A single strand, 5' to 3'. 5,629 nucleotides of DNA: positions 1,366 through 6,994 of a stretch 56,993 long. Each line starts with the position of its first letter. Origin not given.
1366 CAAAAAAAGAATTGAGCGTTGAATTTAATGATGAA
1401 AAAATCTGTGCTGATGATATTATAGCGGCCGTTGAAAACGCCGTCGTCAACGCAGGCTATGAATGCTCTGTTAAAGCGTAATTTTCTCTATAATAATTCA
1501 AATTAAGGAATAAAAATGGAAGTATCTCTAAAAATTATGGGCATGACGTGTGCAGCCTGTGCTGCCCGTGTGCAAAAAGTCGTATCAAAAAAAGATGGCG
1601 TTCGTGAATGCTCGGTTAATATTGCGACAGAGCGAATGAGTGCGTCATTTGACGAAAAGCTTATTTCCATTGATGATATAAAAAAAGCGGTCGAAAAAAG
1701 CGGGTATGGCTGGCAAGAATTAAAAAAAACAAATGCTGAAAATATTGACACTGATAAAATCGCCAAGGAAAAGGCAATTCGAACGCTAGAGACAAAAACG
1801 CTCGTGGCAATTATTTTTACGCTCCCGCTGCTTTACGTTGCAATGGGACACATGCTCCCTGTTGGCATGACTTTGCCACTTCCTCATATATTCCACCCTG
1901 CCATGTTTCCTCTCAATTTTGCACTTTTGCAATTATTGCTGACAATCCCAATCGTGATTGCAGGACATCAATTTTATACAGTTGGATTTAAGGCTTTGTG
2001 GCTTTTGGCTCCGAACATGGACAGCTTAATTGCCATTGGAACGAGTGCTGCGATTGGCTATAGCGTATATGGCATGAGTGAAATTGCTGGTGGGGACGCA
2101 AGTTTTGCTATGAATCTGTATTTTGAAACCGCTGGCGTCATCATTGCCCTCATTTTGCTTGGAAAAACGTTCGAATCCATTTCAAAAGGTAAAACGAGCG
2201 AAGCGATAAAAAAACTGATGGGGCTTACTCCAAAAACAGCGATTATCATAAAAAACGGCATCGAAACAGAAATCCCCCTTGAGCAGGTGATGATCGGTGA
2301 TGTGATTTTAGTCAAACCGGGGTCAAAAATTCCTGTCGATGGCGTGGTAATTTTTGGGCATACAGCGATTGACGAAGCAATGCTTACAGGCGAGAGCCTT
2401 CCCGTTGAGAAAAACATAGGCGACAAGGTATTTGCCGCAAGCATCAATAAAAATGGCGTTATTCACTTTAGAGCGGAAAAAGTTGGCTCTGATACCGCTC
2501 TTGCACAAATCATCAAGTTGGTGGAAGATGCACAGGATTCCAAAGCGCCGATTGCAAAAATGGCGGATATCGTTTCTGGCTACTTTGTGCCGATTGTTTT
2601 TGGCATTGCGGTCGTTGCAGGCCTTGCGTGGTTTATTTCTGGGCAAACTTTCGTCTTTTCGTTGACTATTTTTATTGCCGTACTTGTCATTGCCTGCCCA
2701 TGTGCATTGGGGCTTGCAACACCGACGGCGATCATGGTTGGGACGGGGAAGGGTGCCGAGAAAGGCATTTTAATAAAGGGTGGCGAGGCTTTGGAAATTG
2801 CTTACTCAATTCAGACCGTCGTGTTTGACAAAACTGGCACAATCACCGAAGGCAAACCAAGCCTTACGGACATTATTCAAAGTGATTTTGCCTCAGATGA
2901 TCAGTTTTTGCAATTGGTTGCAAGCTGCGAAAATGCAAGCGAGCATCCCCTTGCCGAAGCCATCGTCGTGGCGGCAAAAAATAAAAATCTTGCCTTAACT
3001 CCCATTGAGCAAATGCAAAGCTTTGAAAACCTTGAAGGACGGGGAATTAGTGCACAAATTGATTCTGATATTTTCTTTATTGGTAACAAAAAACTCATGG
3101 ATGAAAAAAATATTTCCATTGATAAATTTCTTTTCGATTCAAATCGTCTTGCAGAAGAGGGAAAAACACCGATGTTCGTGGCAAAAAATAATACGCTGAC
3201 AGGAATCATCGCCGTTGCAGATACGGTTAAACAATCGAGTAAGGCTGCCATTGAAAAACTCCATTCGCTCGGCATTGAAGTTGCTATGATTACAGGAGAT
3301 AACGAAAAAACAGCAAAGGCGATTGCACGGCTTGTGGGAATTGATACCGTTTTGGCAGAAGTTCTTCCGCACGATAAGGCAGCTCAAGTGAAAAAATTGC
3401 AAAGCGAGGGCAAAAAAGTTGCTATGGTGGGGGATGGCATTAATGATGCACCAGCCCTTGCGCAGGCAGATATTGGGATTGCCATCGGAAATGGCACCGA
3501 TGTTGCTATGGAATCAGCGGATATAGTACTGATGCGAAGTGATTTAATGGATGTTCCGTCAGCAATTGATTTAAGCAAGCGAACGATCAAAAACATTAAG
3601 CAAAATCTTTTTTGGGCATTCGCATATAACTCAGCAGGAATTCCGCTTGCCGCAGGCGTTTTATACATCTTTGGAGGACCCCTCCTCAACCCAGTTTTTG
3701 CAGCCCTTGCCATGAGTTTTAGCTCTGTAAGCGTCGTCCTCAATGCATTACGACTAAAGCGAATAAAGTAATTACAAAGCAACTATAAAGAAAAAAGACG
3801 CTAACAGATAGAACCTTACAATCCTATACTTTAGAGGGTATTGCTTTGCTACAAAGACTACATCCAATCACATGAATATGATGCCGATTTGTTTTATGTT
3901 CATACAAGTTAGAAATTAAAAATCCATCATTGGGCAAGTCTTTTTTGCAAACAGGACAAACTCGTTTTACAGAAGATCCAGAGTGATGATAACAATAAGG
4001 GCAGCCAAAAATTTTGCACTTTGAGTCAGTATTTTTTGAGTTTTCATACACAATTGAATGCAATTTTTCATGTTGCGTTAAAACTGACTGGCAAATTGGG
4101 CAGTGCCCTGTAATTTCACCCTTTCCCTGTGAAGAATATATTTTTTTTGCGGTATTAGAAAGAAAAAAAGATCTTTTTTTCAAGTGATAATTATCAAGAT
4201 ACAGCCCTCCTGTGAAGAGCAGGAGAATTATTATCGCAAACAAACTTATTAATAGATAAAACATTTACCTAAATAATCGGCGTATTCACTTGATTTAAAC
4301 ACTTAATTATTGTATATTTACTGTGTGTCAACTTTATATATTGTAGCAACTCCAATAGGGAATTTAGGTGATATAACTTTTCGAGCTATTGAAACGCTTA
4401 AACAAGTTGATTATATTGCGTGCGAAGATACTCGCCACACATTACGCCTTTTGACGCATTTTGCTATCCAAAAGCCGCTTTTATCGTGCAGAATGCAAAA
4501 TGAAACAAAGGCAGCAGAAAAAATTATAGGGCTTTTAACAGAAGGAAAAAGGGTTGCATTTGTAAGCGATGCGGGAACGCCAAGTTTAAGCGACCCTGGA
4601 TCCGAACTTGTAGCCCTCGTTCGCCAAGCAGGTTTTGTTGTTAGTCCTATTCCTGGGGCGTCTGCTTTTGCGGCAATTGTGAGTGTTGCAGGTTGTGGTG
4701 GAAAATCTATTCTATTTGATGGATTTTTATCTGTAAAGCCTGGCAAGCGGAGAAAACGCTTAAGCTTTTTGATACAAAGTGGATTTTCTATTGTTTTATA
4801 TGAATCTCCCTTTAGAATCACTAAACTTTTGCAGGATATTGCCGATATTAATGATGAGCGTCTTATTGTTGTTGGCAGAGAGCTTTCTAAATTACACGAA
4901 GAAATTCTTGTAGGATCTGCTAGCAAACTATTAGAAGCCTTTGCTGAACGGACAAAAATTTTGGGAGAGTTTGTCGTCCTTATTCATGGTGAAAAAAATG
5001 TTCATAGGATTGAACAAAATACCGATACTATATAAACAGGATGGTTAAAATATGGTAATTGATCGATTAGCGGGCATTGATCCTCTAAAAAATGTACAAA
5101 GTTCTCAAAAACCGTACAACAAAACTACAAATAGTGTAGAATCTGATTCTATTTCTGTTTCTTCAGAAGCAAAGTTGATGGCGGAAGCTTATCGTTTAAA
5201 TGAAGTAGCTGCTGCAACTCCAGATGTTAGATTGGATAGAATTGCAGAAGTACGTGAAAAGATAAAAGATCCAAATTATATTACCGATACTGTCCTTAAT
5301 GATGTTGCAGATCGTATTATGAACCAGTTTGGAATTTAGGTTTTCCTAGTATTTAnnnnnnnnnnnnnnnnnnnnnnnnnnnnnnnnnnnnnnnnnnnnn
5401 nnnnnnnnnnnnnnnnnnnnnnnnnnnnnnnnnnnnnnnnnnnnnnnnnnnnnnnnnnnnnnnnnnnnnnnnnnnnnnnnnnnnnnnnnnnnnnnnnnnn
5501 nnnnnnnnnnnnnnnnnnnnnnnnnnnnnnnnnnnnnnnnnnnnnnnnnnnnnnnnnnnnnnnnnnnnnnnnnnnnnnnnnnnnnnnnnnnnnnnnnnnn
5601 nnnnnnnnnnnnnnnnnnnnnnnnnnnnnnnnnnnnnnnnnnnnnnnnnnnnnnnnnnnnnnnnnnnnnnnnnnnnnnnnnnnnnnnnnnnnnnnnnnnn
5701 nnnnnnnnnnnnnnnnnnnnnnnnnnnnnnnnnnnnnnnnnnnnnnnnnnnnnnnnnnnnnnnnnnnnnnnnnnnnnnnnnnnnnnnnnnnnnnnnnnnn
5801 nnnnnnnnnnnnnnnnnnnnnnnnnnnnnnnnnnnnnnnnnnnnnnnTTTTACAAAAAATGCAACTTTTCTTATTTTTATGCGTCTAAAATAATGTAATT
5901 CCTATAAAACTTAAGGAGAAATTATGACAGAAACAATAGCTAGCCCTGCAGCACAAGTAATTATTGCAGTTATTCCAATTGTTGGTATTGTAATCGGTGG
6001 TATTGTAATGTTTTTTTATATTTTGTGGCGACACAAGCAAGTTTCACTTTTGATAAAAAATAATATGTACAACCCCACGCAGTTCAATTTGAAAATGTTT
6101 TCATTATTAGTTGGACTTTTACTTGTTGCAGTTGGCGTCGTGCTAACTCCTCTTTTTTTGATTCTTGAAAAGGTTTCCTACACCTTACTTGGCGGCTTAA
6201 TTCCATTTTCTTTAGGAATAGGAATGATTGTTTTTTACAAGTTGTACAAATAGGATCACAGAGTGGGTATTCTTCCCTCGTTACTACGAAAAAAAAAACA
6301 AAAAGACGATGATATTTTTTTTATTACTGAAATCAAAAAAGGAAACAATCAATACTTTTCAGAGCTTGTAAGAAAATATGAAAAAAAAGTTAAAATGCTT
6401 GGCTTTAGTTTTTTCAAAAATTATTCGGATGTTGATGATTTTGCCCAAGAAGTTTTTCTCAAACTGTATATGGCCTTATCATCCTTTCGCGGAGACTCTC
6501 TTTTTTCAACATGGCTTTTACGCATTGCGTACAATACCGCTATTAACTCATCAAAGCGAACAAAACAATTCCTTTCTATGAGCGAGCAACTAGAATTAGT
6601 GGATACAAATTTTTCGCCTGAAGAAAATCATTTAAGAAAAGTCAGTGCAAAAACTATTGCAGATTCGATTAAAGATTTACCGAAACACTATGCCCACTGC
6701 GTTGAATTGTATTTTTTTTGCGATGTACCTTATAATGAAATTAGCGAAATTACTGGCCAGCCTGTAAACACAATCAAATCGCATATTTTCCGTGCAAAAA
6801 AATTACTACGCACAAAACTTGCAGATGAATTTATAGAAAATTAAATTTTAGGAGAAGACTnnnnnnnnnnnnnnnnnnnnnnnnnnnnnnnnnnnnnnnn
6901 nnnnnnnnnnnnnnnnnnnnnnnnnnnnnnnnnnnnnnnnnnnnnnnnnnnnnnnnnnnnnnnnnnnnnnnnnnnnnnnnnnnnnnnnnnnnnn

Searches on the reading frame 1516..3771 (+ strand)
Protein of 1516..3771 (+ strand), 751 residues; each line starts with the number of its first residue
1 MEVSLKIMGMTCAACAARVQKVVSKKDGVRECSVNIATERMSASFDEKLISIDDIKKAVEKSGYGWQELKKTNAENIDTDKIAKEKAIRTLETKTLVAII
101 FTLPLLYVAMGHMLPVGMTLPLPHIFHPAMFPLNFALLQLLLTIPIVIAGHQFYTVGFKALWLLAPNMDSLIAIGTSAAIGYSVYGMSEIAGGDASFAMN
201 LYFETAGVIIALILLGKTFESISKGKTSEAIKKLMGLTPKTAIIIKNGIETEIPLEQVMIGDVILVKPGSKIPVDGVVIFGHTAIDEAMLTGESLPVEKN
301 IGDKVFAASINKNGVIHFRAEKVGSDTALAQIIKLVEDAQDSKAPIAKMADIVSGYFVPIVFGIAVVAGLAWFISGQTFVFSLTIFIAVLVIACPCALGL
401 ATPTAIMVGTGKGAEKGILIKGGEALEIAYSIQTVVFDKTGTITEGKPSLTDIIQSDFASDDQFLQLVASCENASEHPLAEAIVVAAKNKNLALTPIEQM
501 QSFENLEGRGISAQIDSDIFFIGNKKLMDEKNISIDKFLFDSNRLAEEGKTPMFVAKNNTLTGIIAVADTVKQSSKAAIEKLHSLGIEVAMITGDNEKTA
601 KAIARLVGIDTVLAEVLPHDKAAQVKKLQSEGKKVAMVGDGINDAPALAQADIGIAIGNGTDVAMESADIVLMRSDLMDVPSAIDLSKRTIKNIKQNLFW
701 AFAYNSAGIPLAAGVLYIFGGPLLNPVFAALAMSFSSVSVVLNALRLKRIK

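Call 30: search_protein_families(library=pfam, proteins=[window:1516-3771:+], max_evalue=0.00001)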
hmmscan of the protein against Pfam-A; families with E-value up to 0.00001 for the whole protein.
window:1516-3771:+ (751 aa): 4 families
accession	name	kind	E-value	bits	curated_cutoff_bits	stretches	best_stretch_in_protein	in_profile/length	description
PF00122.25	E1-E2_ATPase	-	1.3e-58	198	28.1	1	237-416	2-181/181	E1-E2 ATPase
PF00702.32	Hydrolase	-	3.2e-39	135.8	26.4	1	432-652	1-191/191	haloacid dehalogenase-like hydrolase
PF00403.32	HMA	-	4.1e-13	49.9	24.8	1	5-64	2-61/62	Heavy-metal-associated domain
PF08282.18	Hydrolase_3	-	8.5e-09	35.9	20.9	0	626-672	197-243/255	haloacid dehalogenase-like hydrolase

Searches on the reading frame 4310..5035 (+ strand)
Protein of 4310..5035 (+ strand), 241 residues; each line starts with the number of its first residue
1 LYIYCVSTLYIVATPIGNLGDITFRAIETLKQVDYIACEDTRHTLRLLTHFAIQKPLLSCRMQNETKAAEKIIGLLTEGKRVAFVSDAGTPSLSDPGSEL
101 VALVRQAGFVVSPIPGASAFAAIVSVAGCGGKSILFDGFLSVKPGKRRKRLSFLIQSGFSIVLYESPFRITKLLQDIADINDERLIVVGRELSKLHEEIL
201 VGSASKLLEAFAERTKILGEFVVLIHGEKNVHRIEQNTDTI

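Call 30: search_protein_families(library=pfam, proteins=[window:4310-5035:+], max_evalue=0.00001)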
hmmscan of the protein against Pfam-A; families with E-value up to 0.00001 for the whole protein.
window:4310-5035:+ (241 aa): 1 family
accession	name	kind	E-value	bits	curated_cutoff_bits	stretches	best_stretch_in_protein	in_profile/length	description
PF00590.25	TP_methylase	-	7.8e-32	111.4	27.8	1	8-207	1-211/212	Tetrapyrrole (Corrin/Porphyrin) Methylases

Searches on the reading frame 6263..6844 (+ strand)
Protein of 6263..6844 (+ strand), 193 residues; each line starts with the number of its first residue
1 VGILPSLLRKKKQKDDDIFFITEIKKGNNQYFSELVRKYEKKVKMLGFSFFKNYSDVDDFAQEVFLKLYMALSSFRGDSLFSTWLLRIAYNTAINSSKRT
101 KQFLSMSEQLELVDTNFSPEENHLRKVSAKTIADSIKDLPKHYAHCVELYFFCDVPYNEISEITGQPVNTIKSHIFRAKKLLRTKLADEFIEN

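Call 30: search_protein_families(library=pfam, proteins=[window:6263-6844:+], max_evalue=0.00001)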
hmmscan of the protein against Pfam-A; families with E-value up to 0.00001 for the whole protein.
window:6263-6844:+ (193 aa): 2 families
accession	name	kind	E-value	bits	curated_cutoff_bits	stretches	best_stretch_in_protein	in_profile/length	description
PF04542.20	Sigma70_r2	-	1.3e-12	47.8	24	1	35-100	1-68/71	Sigma-70 region 2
PF08281.18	Sigma70_r4_2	-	4.1e-11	42.8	25.7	1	134-182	6-54/54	Sigma-70, region 4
